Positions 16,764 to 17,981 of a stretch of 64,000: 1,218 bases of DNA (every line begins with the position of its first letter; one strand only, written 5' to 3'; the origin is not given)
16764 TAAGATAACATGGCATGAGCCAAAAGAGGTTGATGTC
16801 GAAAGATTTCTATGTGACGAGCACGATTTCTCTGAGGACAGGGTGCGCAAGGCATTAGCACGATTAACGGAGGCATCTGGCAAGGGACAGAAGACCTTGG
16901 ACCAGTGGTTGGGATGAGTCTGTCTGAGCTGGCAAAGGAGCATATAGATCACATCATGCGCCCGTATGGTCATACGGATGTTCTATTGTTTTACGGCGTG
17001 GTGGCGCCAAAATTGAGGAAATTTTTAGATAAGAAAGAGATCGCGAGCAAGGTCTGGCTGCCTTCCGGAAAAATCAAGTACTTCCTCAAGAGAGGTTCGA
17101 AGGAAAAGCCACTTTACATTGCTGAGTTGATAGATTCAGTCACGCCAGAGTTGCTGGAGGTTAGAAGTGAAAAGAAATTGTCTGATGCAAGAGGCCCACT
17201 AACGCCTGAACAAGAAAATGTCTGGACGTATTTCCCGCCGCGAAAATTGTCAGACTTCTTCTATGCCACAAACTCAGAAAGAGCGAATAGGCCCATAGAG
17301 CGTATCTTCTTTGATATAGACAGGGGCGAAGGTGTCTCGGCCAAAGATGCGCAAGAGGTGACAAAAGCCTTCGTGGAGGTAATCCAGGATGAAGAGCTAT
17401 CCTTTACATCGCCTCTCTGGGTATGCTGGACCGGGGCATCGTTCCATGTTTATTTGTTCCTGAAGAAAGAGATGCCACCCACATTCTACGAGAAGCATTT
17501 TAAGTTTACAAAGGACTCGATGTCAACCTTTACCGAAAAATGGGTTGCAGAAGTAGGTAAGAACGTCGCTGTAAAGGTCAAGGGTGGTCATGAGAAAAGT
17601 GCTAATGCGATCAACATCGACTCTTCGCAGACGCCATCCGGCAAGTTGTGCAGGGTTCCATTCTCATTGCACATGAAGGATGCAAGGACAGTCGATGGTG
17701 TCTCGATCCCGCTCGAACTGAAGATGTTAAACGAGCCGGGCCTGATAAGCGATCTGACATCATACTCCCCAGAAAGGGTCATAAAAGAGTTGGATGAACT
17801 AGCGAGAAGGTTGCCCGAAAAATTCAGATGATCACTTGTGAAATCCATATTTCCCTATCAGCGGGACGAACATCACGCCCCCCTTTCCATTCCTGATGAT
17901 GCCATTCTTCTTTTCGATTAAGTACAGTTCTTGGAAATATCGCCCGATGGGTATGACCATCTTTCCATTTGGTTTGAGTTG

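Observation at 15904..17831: FEN1 translationally coupled (ATGA) to an AEP-family primase/polymerase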

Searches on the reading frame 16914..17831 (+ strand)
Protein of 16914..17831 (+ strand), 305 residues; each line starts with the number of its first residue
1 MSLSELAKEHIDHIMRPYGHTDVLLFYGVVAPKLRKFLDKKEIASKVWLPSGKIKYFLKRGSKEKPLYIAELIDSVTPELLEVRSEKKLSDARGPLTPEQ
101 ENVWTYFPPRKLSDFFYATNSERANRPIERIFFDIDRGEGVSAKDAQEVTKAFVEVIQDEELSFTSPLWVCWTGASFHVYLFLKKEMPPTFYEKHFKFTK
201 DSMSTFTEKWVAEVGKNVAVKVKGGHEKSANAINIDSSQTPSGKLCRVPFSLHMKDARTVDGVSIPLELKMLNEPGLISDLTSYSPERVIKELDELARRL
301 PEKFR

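Call 4: search_protein_families(library=pfam, proteins=[window:16914-17831:+], max_evalue=1)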
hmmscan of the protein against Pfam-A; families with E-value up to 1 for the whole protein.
window:16914-17831:+ (305 aa): 2 families
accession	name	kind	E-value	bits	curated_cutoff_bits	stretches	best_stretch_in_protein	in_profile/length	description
PF21686.3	LigD_Prim-Pol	-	4.7e-06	26.8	27.4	1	22-283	4-240/254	LigD, primase-polymerase domain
PF10025.14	DUF2267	-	0.19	12.4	29.8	1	109-160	48-102/122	Uncharacterized conserved protein (DUF2267)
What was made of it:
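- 16914..17831 (+): Stand-alone 305-aa AEP primase-polymerase of the LigD-PolDom / Prim-PolC clade. It is a member of an unannotated archaeal family. PF21686 26.8 bits (gathering score 27.4) over residues 22-283 (call 4).
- On LigD PolDom / NHEJ-type AEP (Pfam PF21686, TIGR02778): PF21686 scores 26.8 bits against a gathering score of 27.4 (call 4).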

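Call 5: search_protein_families(library=ncbifam, proteins=[window:16914-17831:+], max_evalue=1)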
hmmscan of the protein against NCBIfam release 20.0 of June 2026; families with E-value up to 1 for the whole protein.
window:16914-17831:+ (305 aa): 3 families
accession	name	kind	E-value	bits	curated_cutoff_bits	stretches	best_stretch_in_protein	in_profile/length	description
TIGR02778.1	ligD_pol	equivalog_domain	4.7e-07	29.7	214.7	1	20-270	18-241/245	non-homologous end-joining DNA ligase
NF007210.0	PRK09632.1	equivalog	2.4e-06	26.1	989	1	118-279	125-271/781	ATP-dependent DNA ligase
TIGR00618.1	sbcc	subfamily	0.37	8.6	478.5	1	38-93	139-194/1043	exonuclease subunit SbcC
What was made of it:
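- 16914..17831 (+): TIGR02778 29.7 bits (call 5).
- On LigD PolDom / NHEJ-type AEP (Pfam PF21686, TIGR02778): TIGR02778 scores 29.7 against 214.7 (call 5).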

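Call 6: search_solved_structures(query=window:16914-17831:+, max_evalue=10, show_alignments=3)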
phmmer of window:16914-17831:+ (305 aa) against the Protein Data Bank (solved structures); distinct sequences matched with E-value up to 10: 2.
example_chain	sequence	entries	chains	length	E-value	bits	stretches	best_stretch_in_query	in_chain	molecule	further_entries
2iru_A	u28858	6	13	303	0.47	13.4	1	125-182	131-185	Putative DNA ligase-like protein Rv0938/MT0965 | DNA ligase-like protein Rv0938/MT0965 | Putative DNA ligase-like protein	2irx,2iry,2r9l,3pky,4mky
5ak9_A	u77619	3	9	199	0.83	12.6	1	30-105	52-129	HOMING ENDONUCLEASE I-DMOI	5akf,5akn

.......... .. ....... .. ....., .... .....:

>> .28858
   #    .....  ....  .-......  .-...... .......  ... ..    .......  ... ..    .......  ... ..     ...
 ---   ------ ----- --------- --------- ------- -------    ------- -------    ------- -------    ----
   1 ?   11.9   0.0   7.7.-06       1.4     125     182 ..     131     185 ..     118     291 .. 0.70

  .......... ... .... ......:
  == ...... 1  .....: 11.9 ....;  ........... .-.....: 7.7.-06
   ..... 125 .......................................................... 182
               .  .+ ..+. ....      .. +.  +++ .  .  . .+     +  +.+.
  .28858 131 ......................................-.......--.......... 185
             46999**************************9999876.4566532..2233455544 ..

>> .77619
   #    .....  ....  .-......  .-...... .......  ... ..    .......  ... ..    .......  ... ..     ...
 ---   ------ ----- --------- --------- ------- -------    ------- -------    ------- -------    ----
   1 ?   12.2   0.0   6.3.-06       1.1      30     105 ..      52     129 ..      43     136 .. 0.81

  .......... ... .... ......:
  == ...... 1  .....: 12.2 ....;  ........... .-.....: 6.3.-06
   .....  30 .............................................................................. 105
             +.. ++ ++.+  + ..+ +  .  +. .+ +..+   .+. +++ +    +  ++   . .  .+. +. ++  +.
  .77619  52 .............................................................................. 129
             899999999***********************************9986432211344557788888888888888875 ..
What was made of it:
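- Tried and rejected: Direct sequence link to solved structures. phmmer gave only a marginal 2iru hit at E 0.47 (call 6).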

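Call 7: find_homologous_proteins(query=window:16914-17831:+)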
Query window:16914-17831:+ (305 aa): 501 proteins with E <= 0.001 among 2238 candidates; the best 120 are listed.
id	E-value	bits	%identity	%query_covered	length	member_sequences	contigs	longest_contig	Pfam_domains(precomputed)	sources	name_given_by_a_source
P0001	6.0e-202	688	100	100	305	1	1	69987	PF21686.4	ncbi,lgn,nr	ncbi:MAG: hypothetical protein QMC78_03010 [Methanocellales archaeon]|nr:hypothetical protein [Metha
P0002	3.1e-179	613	89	100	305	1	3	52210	PF21686.4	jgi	-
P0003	2.0e-108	381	55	99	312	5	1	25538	-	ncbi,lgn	ncbi:MAG: hypothetical protein QXY05_02180 [Candidatus Anstonellales archaeon]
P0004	2.5e-107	377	57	100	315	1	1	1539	-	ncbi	ncbi:MAG: hypothetical protein AB1468_06555 [Candidatus Micrarchaeota archaeon]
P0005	4.1e-106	373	56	100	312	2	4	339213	-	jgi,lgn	jgi:hypothetical protein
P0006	5.1e-104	366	57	99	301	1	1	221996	-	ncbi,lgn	-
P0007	1.3e-103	365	57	99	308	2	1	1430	-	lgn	-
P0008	1.3e-103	365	54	100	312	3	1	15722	-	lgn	-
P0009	3.8e-103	363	57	99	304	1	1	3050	-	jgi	jgi:hypothetical protein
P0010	8.0e-103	362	56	98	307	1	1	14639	-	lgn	-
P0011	1.7e-102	361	55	100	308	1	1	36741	-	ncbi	-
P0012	1.7e-102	361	56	100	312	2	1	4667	PF21686.4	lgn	-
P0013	2.1e-102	361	53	99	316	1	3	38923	-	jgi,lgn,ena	-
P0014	3.1e-102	360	55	99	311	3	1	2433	-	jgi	-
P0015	5.5e-102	360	53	100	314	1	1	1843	-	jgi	jgi:hypothetical protein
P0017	3.1e-101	357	55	100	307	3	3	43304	PF21686.4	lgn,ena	-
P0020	1.2e-100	355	56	99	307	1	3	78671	PF21686.4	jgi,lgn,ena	-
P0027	7.9e-100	353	56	99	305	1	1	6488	PF21686.4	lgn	-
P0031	2.7e-99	351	54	99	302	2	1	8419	PF21686.4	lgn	-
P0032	2.9e-99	351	57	98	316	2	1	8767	PF21686.4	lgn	-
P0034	7.7e-99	349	55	99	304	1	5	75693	PF21686.4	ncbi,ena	-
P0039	2.7e-98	347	54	99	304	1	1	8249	PF21686.4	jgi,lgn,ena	-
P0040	3.8e-98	347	53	98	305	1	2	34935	PF21686.4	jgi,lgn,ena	-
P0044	1.0e-97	346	55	94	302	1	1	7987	PF21686.4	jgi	jgi:hypothetical protein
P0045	1.3e-97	345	54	99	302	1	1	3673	PF21686.4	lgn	-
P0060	2.7e-96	341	53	99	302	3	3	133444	PF21686.4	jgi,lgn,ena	-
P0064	4.6e-96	340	53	99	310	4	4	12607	PF21686.4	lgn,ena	-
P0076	3.1e-95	337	53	99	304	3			PF21686.4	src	-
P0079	3.5e-95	337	52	98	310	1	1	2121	PF21686.4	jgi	jgi:hypothetical protein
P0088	8.5e-95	336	53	99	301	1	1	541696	PF21686.4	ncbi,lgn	ncbi:MAG: hypothetical protein QXF56_01770 [Candidatus Micrarchaeia archaeon]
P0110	1.4e-93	332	53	99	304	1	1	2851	PF21686.4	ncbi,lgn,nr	ncbi:hypothetical protein KY308_00470 [Candidatus Woesearchaeota archaeon]|nr:hypothetical protein [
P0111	1.4e-93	332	51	99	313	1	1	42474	PF21686.4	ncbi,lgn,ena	-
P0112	1.4e-93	332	53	99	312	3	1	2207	PF21686.4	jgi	-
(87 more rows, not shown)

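Call 9: find_encoding_contigs(protein=P0001, flank=10000, max_places=3)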
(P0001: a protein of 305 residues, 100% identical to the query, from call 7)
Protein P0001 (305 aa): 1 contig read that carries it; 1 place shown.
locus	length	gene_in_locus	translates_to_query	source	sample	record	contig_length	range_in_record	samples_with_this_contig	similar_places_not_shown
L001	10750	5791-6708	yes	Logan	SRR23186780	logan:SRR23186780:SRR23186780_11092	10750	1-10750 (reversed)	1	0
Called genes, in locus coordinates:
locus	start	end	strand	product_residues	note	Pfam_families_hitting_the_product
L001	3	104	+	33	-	?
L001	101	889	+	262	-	PF00571:CBS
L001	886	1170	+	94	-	PF01503:PRA-PH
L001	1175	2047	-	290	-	PF02082:Rrf2 (weak), PF03444:WHD_HrcA, PF00571:CBS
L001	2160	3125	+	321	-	PF17835:NOG1_N, PF01926:MMR_HSR1, PF02421:FeoB_N, PF06858:NOG1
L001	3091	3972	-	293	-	PF06550:SPP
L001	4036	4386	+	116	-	PF27291:AF_1457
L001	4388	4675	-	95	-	-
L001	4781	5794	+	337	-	PF00752:XPG_N, PF14520:HHH_5 (faint), PF00867:XPG_I, PF01367:5_3_exonuc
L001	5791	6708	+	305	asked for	PF21686:LigD_Prim-Pol (weak)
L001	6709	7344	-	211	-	PF01135:PCMT, PF00398:RrnaAD (weak), PF01189:Methyltr_RsmB-F (faint), PF13847:Methyltransf_31, PF13649:Methyltransf_25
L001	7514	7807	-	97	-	PF21715:CggR_N (weak)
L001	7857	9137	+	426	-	PF00275:EPSP_synthase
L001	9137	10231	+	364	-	PF01264:Chorismate_synt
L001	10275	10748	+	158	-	?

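Call 14: find_related_loci(query=A1, collection=genome_contigs, flank=10000)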
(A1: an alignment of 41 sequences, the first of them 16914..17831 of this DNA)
Query A1 (305 aa) in genome_contigs; peptide patterns used: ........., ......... (x = any residue, [..] = any of these).
114 stretches matched a pattern; 102 encode a relative of the query (tblastn E <= 1e-3); the best 80 are kept; 80 distinct loci.
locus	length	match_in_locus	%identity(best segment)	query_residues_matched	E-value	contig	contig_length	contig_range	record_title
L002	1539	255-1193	57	2-305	1e-122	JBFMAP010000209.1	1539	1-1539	MAG: Candidatus Micrarchaeota archaeon isolate MAG141 MAG141_209, whole genome shotgun sequence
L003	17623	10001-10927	55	2-304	6e-113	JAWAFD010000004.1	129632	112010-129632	MAG: Candidatus Anstonellales archaeon isolate QQ_201907_bins_61 QQ_201907_bins_61_scaffold_4, whole genome shotgun sequ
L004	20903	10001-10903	57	1-301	2e-107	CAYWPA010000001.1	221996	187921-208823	MAG TPA_asm: uncultured Methanosarcinales archaeon isolate ERP125453_co1_72 genome assembly, contig: NODE_10_length_2219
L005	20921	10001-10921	56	1-305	1e-106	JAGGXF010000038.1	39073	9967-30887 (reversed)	MAG: Candidatus Aenigmatarchaeota archaeon isolate AUK145 PB_MBMC_099_c_000000000006, whole genome shotgun sequence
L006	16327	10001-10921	55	1-305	2e-106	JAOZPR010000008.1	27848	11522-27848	MAG: Candidatus Aenigmatarchaeota archaeon isolate GMC4.metabat2.263 GMC4_1233_length_27848_cov_9.156550, whole genome s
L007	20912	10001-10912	55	1-301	6e-105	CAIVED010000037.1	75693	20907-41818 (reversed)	uncultured archaeon isolate AlinenSediments_bin-0934 genome assembly, contig: bin-0934:37/44, whole genome shotgun seque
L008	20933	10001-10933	52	2-305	2e-104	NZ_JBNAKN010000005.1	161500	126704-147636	MAG: Methanobacterium sp. isolate MBAC-AD2 2412700005, whole genome shotgun sequence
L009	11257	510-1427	56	1-301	1e-104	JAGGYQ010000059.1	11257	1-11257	MAG: Candidatus Aenigmatarchaeota archaeon isolate AUK182 PB_MBMC_136_c_000000000048, whole genome shotgun sequence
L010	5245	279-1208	53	3-305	4e-104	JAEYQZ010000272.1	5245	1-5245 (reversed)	MAG: Methanobacteriota archaeon isolate OH_CBB_41 k127_1491470, whole genome shotgun sequence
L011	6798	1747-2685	53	2-305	5e-104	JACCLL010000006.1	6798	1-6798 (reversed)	MAG: Candidatus Micrarchaeota archaeon isolate Sv246 k141_2775841, whole genome shotgun sequence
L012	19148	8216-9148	52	2-305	1e-103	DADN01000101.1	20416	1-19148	MAG TPA_asm: Methanobacterium sp. UBA8 UBA8_contig_8459, whole genome shotgun sequence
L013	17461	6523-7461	53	2-305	5e-103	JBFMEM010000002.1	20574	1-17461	MAG: Candidatus Micrarchaeota archaeon isolate MAG245 MAG245_2, whole genome shotgun sequence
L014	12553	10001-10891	54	15-305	3e-102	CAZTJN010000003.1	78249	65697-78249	MAG TPA_asm: uncultured archaeon isolate binchicken_co184_466 genome assembly, contig: NODE_297_length_78249_cov_22.2607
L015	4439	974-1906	52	2-305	1e-102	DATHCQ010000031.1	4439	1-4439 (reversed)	MAG TPA_asm: Methanobacterium sp. isolate SMAG_U12371 k141_1097536, whole genome shotgun sequence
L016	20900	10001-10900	53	1-301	5e-101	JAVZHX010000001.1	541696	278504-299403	MAG: Candidatus Micrarchaeia archaeon isolate DRTY-6_201901_bins_19 DRTY-6_201901_bins_19_scaffold_1, whole genome shotg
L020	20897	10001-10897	53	2-295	2e-100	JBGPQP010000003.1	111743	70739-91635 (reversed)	MAG: Candidatus Aenigmatarchaeota archaeon isolate OBJ1_062018_150_3 k141_2407890_length_111743_cov_11.0000, whole genom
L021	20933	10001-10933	50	2-305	2e-100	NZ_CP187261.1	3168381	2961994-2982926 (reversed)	Methanobacterium sp. MBAC-LM chromosome, complete genome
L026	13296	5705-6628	51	2-304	3e-97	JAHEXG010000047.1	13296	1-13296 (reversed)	MAG: Candidatus Altiarchaeales archaeon isolate nzgw1 NODE_4638_length_13297_cov_3.840088, whole genome shotgun sequence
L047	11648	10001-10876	50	12-301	5e-90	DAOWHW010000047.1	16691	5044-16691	MAG TPA_asm: archaeon isolate CSMAG_2027 CSMAG_2027_k141_427704_length_16691_cov_26.8220, whole genome shotgun sequence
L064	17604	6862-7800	45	2-305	2e-83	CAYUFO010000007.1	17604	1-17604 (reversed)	MAG TPA_asm: uncultured archaeon isolate SRP141376_co4_203 genome assembly, contig: NODE_5540_length_17604_cov_4.073736,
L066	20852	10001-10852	47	10-293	3e-82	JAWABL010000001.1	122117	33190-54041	MAG: Candidatus Woesearchaeota archaeon isolate JZ-4_201808_bins_108 JZ-4_201808_bins_108_scaffold_1, whole genome shotg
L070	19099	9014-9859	48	22-300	1e-80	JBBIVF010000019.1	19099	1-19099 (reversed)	MAG: Candidatus Woesearchaeota archaeon isolate FAS170219_bin_70 NODE_3181_length_19099_cov_4.883218, whole genome shotg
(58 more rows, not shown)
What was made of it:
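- Family distribution is patchy and suggests horizontal transfer (call 14).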

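Call 20: search_solved_structures(query=A1, max_evalue=10, show_alignments=3)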
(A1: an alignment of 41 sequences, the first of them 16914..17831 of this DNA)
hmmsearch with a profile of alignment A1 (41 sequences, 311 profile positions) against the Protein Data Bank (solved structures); distinct sequences matched with E-value up to 10: 1.
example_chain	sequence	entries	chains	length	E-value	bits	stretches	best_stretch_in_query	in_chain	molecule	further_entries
7mu9_A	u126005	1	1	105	1.3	11.3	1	105-149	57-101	VirD4 interacting protein conserved domain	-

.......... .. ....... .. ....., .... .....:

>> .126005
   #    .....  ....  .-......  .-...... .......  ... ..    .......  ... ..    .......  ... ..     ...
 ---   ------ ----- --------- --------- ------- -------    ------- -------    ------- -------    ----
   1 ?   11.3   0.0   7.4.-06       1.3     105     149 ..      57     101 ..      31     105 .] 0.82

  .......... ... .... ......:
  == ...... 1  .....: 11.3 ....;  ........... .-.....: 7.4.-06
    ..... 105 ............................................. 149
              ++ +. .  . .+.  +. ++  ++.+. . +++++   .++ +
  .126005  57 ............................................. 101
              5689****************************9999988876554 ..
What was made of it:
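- Closest known: Methanocella paludicola AP-NHEJ Pol. Different: The present family is too divergent for phmmer or its own profile to reach any solved PolDom other than a marginal 2iru hit (calls 6, 20).
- Neither phmmer nor the family profile hits the solved Mpa Pol sequence at E<=10 in the PDB (calls 6, 20), so this is not the Mpa-type NHEJ polymerase.
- Tried and rejected: The family profile gave nothing relevant (call 20).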

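Call 21: predict_structure(alignment_id=A1)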
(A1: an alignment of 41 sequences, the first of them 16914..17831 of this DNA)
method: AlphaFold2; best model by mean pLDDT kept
length: 305 residues; sequences in the alignment: 41
mean_pLDDT: 92.2   pTM: 0.90
mean pLDDT of the five models: 92.2, 92.2, 92.1, 91.9, 91.8
residues with pLDDT >= 90: 247; 70-90: 48; 50-70: 8; < 50: 2
segments of 3 or more residues with pLDDT < 50: none
pLDDT, mean of each block of 10 residues (from residue 1): 95 94 97 95 93 90 88 97 94 91 95 89 78 93 97 95 90 96 91 88 86 96 89 88 77 95 97 97 97 98 93
secondary structure, 60 per line:
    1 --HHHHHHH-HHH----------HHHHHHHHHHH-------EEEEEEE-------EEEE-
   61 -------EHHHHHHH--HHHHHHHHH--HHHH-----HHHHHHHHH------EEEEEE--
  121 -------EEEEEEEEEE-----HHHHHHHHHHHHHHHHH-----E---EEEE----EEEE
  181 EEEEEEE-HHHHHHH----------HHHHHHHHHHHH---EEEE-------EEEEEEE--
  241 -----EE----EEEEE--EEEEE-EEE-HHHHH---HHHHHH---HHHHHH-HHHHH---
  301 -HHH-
elements in order: H3-9 H24-34 E42-48 E56-59 H69-75 H78-86 H89-92 H98-106 E113-118 E128-137 H143-159 E169-172 E177-187 H189-195 H206-217 E221-224 E232-238 E252-256 E259-263 E265-267 H269-273 H277-282 H286-291 H293-297
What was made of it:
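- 16914..17831 (+): AF2 model pLDDT 92.2 (call 21).
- AF2 model has pLDDT 92.2 and pTM 0.90 (call 21).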

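Call 24: fold_search(model_id=the predicted structure, library=pdb)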
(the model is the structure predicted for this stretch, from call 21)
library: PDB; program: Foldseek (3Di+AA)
matches with E <= 10: 523; with E <= 0.001: 18
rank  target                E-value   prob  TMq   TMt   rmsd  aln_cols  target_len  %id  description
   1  2iru_B                4.5e-09  1.00  0.59  0.63   5.0       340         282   16  Crystal Structure of the Polymerase Domain from Mycobacterium tuberculosis Ligase D (released 2007-01-02)
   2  2r9l_A                7.5e-09  1.00  0.53  0.56   6.0       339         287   16  Polymerase Domain from Mycobacterium tuberculosis Ligase D in complex with DNA (released 2008-01-08)
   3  2iru_A                8.4e-09  1.00  0.57  0.61   4.8       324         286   17  Crystal Structure of the Polymerase Domain from Mycobacterium tuberculosis Ligase D (released 2007-01-02)
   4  2r9l_B                1.2e-08  1.00  0.56  0.60   4.8       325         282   17  Polymerase Domain from Mycobacterium tuberculosis Ligase D in complex with DNA (released 2008-01-08)
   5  2iry_A                1.6e-08  1.00  0.57  0.59   4.9       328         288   17  Crystal Structure of the Polymerase Domain from Mycobacterium tuberculosis Ligase D with dGTP and Manganese. (released 2007-01-02)
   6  4mky_A                1.7e-08  1.00  0.57  0.60   4.9       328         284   16  Polymerase Domain from Mycobacterium tuberculosis Ligase D in complex with an annealed double-strand DNA break. (released 2013-12-11)
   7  2irx                  1.7e-08  1.00  0.54  0.57   5.8       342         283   17  Crystal Structure of the Polymerase Domain from Mycobacterium tuberculosis Ligase D with GTP and Manganese. (released 2007-01-02)
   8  2iry_B                2.8e-08  1.00  0.59  0.63   4.8       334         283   17  Crystal Structure of the Polymerase Domain from Mycobacterium tuberculosis Ligase D with dGTP and Manganese. (released 2007-01-02)
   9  3pky_B                1.2e-07  1.00  0.54  0.57   6.2       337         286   17  Polymerase Domain from Mycobacterium tuberculosis Ligase D in complex with DNA, UTP and Manganese. (released 2011-02-16)
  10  2fao_A                2.3e-05  1.00  0.56  0.57   7.1       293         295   15  Crystal Structure of Pseudomonas aeruginosa LigD polymerase domain (released 2006-05-23)
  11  7p9j_B                3.1e-05  1.00  0.40  0.52  10.6       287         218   10  Prim-Pol Domain of CRISPR-associated Prim-Pol (CAPP) from Marinitoga sp. 1137 - Primer Initiation Complex (released 2022-05-04)
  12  7nqd_B                9.7e-05  1.00  0.39  0.52  11.6       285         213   11  Prim-Pol Domain of CRISPR-associated Prim-Pol (CAPP) from Marinitoga sp. 1137 (released 2022-05-04)
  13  6sa0_A                1.3e-04  1.00  0.53  0.49   7.2       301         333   15  Ternary complex of Prim-PolC from Mycobacterium smegmatis with 2nt gapped DNA and UpNHpp (released 2020-11-18)
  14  7nqd_A                1.5e-04  1.00  0.38  0.52  10.6       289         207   11  Prim-Pol Domain of CRISPR-associated Prim-Pol (CAPP) from Marinitoga sp. 1137 (released 2022-05-04)
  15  6sa1_D                3.6e-04  1.00  0.55  0.51   8.1       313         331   15  Post catalytic complex of Prim-PolC from Mycobacterium smegmatis with gapped DNA and 3'-dUTP (released 2020-11-18)
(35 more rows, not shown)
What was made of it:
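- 16914..17831 (+): Foldseek best hits are Mtb LigD PolDom 2iru, 2r9l and 4mky at E 4.5e-9 (call 24).
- On LigD PolDom / NHEJ-type AEP: Foldseek gives E 4.5e-9 (call 24).
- Closest known: LigD polymerase domain. Same: It is the best structural match, at E 4.5e-9 and TM about 0.6 (call 24).
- Closest known: Mycobacterial Prim-PolC with LigC. Same: Both are stand-alone PolDom-like AEPs (Foldseek E 1e-4, TM about 0.5, call 24).
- Closest known: Archaeal/eukaryotic PriS. Different: Structural match is weak (call 24).
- Human PriS reaches 6e-3 and Pfu PriS 0.07 (call 24). The best structural match is the NHEJ PolDom of LigD (call 24). The closest folds are the gap-filling and end-joining enzymes (call 24).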
